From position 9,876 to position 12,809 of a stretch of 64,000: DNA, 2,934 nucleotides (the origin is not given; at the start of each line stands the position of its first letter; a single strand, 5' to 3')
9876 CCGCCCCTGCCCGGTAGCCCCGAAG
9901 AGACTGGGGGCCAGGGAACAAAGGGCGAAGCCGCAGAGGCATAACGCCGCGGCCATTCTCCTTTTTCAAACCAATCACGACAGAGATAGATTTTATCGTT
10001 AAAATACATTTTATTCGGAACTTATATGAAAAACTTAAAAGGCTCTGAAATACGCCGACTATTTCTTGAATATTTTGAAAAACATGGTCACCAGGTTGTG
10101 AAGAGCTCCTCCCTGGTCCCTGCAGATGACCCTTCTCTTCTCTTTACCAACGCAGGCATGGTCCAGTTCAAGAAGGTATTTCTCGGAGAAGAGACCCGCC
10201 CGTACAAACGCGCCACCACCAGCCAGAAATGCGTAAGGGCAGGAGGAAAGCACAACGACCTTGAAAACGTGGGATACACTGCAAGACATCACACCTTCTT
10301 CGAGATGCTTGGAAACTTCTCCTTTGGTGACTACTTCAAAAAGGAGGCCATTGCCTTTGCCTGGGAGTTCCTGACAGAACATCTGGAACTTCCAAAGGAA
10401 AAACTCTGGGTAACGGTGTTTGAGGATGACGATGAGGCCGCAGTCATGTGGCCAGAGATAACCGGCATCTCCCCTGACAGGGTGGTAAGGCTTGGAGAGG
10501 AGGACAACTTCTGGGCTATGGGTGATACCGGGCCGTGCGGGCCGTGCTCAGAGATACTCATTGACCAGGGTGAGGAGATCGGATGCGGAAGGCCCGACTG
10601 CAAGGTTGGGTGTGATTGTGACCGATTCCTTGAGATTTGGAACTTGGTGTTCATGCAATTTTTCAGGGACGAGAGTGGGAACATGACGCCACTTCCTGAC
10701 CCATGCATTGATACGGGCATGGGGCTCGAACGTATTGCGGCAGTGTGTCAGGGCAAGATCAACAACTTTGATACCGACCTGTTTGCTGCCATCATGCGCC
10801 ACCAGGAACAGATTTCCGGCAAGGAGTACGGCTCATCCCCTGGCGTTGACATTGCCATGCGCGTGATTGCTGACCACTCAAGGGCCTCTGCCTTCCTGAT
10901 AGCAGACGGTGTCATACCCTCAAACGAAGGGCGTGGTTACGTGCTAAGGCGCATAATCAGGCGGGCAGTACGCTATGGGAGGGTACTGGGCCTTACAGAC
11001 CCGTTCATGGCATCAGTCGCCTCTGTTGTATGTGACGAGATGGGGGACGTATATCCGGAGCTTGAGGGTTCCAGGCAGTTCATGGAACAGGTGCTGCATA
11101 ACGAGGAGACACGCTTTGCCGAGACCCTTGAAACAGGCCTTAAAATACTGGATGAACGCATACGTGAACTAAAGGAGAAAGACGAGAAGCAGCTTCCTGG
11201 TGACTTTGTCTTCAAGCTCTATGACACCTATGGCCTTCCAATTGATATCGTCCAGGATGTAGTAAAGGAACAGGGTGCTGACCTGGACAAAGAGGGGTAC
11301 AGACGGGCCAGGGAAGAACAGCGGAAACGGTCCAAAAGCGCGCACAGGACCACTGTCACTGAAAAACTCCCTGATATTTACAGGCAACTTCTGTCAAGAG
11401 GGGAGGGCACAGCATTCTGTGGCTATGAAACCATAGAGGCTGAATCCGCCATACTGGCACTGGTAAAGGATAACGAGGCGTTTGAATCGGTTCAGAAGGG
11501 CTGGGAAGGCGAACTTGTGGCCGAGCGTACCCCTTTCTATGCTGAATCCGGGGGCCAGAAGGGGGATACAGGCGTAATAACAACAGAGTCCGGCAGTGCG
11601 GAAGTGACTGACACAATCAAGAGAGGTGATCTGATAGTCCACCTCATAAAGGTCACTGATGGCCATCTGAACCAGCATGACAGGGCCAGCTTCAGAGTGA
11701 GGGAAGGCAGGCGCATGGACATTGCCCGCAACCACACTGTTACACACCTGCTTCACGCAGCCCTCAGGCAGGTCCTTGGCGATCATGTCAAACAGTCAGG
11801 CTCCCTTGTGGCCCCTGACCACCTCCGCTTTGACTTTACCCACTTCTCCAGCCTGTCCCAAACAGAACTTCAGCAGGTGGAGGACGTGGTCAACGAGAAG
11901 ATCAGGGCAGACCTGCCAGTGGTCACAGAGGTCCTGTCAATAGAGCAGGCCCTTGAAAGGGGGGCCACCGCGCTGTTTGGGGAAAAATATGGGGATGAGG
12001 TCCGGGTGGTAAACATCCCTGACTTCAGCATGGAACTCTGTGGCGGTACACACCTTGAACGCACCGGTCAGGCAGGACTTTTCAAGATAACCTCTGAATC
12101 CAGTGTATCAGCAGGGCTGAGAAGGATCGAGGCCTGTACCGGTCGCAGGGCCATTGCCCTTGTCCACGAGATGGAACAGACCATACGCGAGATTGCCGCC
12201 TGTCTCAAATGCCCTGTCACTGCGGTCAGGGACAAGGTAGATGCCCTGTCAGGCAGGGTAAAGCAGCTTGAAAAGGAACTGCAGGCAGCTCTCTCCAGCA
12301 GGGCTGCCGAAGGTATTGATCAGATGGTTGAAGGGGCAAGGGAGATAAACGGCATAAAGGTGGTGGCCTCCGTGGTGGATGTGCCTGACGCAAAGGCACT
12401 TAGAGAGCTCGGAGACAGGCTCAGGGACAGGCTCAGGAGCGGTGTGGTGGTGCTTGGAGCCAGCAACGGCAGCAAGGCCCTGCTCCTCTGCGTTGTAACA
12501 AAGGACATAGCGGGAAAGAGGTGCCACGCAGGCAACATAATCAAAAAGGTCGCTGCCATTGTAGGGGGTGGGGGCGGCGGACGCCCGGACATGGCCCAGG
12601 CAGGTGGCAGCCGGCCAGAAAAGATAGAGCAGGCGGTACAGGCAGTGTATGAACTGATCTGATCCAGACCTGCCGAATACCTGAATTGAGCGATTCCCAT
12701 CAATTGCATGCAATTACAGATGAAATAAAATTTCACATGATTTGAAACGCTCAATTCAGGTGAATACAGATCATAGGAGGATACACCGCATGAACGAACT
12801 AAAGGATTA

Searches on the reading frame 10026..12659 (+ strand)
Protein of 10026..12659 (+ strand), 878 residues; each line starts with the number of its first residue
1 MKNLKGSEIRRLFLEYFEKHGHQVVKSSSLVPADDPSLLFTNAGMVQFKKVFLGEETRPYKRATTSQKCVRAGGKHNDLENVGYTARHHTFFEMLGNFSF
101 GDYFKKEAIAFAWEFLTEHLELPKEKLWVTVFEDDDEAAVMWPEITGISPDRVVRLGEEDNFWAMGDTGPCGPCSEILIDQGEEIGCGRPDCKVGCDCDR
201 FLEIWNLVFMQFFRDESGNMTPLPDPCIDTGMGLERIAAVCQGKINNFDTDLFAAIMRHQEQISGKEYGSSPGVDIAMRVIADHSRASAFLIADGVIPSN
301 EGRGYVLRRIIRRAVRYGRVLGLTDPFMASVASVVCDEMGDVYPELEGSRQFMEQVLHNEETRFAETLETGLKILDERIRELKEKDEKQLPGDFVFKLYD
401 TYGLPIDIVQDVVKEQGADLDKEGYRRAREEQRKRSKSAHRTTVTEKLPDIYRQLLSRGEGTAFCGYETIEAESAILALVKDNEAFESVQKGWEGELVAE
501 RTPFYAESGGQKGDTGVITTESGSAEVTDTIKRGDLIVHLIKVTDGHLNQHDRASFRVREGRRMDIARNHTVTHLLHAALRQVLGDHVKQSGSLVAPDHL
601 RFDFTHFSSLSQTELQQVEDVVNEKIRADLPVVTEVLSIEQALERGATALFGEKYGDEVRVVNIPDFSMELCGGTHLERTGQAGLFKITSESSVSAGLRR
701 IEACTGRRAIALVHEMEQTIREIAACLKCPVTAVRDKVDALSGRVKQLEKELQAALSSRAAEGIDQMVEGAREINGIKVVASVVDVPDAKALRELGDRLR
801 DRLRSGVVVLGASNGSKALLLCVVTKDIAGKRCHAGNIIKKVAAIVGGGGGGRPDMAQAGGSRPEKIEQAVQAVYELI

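Call 73: search_protein_families(library=pfam, proteins=[window:10026-12659:+], max_evalue=0.00001)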
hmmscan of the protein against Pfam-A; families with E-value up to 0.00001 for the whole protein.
window:10026-12659:+ (878 aa): 3 families
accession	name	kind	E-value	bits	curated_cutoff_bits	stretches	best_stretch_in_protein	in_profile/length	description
PF01411.24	tRNA-synt_2c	-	2.8e-220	733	30.3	1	8-557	1-547/552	tRNA synthetases class II (A)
PF07973.19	tRNA_SAD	-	1.2e-18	67.2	24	1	659-702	1-44/44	Threonyl and Alanyl tRNA synthetase second additional domain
PF02272.25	DHHA1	-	2.8e-16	60.3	25.9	1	777-877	2-99/102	DHHA1 domain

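Call 93: list_cluster_members(proteins=[window:10026-12659:+, window:28480-29700:+, window:37346-39901:-, window:40109-42445:-, window:19258-20625:+])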
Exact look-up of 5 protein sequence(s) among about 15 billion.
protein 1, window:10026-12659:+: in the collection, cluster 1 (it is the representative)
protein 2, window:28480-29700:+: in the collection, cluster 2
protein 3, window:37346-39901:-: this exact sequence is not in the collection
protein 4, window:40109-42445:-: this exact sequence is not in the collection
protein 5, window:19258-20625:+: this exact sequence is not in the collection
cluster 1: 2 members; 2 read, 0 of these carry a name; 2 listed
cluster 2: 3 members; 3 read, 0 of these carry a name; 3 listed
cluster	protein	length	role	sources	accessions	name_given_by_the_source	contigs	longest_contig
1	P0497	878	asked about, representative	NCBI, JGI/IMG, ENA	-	-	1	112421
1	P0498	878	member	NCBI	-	-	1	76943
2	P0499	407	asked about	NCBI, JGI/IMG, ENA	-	-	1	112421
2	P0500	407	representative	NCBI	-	-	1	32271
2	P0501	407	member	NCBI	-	-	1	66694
